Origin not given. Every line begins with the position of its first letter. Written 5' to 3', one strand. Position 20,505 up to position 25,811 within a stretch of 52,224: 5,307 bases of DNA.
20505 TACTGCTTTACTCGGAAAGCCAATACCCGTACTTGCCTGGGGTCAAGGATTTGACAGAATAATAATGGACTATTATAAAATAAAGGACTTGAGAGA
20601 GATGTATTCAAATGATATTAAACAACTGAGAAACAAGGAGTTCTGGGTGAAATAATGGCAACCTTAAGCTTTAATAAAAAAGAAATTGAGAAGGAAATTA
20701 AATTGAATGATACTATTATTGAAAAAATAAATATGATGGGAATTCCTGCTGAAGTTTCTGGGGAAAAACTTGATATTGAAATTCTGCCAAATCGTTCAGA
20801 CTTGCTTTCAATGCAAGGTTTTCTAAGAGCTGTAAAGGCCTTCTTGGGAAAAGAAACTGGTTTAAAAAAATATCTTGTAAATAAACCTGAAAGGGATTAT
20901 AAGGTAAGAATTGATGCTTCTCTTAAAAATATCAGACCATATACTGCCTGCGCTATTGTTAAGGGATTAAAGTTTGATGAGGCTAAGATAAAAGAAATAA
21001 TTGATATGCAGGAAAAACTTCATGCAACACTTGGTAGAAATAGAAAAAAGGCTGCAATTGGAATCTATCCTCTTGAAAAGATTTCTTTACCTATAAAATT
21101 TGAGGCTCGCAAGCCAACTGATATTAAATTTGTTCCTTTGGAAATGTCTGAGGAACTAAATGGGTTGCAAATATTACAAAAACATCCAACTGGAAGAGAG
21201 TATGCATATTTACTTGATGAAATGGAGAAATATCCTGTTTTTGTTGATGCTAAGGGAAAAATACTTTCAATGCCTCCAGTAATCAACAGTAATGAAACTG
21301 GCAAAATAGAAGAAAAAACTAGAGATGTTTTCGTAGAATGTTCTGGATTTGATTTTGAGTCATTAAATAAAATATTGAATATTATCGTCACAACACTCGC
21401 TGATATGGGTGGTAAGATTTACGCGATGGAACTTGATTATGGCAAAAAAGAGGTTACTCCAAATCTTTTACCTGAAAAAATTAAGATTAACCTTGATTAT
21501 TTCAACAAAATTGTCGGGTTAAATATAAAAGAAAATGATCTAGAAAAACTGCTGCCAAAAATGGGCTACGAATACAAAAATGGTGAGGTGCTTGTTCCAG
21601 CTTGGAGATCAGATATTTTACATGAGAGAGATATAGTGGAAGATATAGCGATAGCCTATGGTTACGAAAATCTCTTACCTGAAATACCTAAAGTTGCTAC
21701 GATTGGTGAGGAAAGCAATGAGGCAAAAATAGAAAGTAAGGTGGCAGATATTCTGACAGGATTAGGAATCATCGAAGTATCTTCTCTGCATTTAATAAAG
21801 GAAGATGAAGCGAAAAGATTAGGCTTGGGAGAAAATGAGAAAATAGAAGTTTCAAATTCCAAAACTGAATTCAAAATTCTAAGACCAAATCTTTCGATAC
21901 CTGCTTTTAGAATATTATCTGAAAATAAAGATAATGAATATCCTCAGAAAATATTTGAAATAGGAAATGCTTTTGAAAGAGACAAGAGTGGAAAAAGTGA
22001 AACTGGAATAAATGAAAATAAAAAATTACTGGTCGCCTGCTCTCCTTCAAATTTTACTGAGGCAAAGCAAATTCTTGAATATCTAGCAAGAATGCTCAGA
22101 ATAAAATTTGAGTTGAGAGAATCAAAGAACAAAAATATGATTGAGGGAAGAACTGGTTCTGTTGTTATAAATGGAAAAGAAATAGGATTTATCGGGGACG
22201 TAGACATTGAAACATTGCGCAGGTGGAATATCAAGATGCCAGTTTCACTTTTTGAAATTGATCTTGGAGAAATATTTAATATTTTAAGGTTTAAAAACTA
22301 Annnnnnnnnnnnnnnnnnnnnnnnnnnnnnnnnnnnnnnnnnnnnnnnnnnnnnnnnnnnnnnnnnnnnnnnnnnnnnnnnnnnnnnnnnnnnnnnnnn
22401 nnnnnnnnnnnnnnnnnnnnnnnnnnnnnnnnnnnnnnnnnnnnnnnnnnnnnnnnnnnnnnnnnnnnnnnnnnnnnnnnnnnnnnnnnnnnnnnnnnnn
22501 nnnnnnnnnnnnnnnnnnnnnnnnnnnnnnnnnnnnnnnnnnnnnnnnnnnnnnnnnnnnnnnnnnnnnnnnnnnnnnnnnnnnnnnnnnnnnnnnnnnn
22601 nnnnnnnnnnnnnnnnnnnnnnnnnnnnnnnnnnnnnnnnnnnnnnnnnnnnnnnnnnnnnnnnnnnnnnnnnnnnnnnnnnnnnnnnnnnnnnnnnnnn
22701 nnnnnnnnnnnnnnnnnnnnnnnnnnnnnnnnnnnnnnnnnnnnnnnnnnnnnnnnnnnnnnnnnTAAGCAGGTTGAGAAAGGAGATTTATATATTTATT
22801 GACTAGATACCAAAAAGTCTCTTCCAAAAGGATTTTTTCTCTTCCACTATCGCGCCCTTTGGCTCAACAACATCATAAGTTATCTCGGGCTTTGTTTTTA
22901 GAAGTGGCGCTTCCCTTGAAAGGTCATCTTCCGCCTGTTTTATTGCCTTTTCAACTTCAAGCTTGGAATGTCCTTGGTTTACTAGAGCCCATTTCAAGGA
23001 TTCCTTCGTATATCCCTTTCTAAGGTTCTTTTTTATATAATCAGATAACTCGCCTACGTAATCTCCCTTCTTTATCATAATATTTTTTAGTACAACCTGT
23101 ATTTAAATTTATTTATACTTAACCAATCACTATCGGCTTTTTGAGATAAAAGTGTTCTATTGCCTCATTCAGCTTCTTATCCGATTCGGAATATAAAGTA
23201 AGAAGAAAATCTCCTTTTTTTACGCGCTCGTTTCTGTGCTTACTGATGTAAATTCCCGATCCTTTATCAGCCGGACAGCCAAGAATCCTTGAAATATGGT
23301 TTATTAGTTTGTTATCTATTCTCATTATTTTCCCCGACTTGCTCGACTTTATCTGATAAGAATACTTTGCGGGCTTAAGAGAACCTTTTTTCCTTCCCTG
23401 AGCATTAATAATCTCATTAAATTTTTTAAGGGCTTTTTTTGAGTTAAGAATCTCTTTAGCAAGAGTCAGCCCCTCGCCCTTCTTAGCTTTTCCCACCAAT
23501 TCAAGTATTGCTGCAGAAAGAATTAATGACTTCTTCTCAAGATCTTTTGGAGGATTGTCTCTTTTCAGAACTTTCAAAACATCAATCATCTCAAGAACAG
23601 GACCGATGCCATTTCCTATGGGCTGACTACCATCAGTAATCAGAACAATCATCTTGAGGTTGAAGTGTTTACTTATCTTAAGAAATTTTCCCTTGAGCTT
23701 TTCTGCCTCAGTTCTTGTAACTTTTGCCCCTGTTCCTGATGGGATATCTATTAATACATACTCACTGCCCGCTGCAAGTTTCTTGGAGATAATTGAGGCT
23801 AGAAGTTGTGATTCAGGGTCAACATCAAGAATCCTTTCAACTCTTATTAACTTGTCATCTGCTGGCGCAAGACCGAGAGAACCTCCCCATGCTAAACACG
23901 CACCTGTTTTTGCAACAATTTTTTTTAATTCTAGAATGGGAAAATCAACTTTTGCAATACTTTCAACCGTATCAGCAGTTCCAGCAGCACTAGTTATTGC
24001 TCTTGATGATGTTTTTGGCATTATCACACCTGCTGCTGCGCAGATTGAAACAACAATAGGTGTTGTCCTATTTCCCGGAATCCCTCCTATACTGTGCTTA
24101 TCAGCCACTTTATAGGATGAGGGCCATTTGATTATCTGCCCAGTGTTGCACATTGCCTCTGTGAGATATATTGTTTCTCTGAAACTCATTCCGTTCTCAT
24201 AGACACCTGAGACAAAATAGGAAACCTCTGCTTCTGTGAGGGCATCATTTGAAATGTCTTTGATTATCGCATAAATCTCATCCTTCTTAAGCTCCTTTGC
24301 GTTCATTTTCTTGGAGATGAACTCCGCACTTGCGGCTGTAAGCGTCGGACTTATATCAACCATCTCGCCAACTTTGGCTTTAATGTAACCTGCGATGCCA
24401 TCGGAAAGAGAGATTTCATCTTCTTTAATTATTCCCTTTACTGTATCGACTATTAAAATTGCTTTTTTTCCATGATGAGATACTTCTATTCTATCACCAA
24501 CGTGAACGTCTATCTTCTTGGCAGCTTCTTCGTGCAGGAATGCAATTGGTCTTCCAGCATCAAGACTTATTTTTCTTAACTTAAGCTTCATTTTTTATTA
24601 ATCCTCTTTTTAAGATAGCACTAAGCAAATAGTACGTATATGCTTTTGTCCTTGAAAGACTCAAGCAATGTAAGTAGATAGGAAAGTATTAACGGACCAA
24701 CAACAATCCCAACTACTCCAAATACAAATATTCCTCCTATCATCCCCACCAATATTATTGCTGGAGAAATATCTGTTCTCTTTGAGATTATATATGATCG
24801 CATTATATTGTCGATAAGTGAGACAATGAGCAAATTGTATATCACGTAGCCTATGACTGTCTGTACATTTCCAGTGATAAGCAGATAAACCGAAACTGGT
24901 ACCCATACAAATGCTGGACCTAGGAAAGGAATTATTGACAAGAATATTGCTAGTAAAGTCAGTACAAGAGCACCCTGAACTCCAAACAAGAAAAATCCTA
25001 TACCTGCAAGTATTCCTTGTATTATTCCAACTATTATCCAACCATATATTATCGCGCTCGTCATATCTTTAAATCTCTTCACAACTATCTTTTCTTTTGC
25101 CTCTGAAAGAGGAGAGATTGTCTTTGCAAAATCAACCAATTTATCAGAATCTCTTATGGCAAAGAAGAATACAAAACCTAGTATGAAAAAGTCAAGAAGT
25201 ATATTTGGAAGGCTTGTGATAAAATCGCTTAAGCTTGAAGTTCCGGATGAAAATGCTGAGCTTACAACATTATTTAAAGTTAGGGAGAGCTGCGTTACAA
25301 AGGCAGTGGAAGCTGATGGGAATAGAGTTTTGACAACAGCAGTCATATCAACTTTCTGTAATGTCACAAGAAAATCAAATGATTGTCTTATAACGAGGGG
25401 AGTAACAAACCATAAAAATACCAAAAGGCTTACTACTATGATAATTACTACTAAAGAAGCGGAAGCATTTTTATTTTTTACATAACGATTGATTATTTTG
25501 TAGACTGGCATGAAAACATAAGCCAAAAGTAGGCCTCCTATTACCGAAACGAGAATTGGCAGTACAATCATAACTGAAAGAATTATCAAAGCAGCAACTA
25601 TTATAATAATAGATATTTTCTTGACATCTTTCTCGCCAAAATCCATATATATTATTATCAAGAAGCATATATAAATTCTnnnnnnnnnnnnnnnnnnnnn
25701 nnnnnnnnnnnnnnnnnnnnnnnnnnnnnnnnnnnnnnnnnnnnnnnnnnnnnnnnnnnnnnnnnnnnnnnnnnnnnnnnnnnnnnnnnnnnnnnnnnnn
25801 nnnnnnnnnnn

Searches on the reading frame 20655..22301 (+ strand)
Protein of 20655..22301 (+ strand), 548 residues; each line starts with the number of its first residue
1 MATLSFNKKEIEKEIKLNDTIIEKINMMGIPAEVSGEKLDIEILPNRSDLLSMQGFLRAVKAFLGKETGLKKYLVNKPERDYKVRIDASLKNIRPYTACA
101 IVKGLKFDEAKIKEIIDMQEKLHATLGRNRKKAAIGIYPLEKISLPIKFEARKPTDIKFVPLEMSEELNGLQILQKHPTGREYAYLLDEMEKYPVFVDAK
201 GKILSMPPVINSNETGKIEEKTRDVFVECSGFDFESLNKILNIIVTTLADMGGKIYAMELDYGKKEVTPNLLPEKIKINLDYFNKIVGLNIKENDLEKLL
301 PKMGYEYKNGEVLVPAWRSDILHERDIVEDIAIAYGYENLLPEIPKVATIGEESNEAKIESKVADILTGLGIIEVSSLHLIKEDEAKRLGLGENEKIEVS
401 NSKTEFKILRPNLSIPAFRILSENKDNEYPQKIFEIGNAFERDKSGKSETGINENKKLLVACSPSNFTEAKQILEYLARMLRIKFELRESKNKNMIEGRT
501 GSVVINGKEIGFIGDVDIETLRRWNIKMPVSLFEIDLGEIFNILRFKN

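Call 30: search_protein_families(library=pfam, max_evalue=0.001, proteins=[window:20655-22301:+])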
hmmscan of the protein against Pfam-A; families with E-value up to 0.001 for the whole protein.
window:20655-22301:+ (548 aa): 4 families
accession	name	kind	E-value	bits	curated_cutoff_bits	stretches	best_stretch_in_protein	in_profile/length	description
PF17759.6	tRNA_synthFbeta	-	1.6e-31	109.9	22.4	1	344-537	5-214/214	Phenylalanyl tRNA synthetase beta chain CLM domain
PF03484.21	B5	-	4e-20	72.2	28.6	1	276-337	1-67/67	tRNA synthetase B5 domain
PF03483.22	B3_4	-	1.6e-07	31.5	29.3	1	111-236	34-131/174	B3/4 domain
PF18262.7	PhetRS_B1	-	0.0007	20.2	26.8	0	35-66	52-83/83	Phe-tRNA synthetase beta subunit B1 domain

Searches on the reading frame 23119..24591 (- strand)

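Call 30: search_protein_families(library=pfam, max_evalue=0.001, proteins=[window:23119-24591:-])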
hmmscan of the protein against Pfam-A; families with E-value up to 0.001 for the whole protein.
window:23119-24591:- (490 aa): 3 families
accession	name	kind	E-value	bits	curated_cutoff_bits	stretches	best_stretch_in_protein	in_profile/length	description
PF02885.22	Glycos_trans_3N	-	5.4e-12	45.7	26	1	90-151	2-63/63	Glycosyl transferase family, helical bundle domain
PF07831.19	PYNP_C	-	3.1e-10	40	27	1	423-482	3-69/75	Pyrimidine nucleoside phosphorylase C-terminal domain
PF00591.27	Glycos_transf_3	-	1.3e-06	28.7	27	1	160-234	2-79/253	Glycosyl transferase family, a/b domain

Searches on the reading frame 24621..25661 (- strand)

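Call 10: search_protein_families(library=pfam, max_evalue=0.1, proteins=[window:24621-25661:-])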
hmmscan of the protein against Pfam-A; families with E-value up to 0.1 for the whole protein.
window:24621-25661:- (346 aa): 3 families
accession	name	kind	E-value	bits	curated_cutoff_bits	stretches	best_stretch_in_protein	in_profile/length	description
PF01594.21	AI-2E_transport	-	2.9e-44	152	34.3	1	17-335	3-325/327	AI-2E family transporter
PF04306.18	DUF456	-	0.0013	19.5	29.4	1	248-333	7-97/139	Protein of unknown function (DUF456)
PF15383.11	TMEM237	-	0.016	14.9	28.1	1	140-228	159-241/247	Transmembrane protein 237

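Call 11: search_protein_families(library=ncbifam, max_evalue=0.1, proteins=[window:24621-25661:-])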
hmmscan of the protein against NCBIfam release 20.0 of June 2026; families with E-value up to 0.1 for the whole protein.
window:24621-25661:- (346 aa): 3 families
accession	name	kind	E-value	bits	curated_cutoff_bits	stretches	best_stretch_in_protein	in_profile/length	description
TIGR02872.1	spore_ytvI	equivalog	1.5e-25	90.4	198.15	1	18-331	4-334/341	sporulation integral membrane protein YtvI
NF008216.0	PRK10983.1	equivalog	2.8e-16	59.7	305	1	193-335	203-343/370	AI-2E family transporter YdiK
NF045801.1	efflux_ABUW_0982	equivalog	1.3e-10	40.7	675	1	12-337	5-344/392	chloramphenicol efflux transporter CxpE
